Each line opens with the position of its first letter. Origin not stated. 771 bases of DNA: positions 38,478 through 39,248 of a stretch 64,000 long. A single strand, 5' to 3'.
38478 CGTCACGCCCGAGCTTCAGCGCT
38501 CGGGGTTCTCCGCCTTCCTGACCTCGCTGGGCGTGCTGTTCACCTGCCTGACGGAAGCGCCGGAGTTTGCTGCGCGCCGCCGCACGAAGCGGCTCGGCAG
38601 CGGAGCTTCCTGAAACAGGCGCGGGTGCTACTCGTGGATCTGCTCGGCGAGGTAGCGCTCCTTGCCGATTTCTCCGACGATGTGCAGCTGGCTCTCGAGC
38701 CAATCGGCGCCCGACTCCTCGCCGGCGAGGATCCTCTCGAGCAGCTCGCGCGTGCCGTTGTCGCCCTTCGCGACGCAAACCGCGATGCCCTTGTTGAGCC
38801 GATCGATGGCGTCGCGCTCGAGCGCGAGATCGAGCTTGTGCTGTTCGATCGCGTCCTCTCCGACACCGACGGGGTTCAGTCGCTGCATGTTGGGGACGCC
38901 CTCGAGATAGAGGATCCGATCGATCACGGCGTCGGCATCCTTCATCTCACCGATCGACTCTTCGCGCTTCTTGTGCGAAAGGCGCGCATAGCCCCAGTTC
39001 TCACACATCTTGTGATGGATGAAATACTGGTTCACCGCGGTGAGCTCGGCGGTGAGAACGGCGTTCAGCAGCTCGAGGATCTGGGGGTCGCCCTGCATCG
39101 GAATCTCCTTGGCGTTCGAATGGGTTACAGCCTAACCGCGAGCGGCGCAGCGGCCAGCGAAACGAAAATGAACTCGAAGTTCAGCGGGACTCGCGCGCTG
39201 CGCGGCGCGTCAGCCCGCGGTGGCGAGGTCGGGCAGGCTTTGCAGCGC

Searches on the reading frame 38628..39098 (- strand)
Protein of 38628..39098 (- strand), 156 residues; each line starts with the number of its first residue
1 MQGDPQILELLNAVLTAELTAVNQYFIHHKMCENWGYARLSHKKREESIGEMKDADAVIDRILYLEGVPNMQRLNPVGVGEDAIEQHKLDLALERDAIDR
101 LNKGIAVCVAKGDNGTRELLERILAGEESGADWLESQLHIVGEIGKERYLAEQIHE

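Call 42: search_protein_families(library=pfam, proteins=[window:38628-39098:-], max_evalue=0.0001)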
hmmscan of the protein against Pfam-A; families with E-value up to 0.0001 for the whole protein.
window:38628-39098:- (156 aa): 1 family
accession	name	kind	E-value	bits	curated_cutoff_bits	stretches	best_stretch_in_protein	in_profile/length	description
PF00210.30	Ferritin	-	2.2e-32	112.4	24.5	1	9-139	2-137/142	Ferritin-like domain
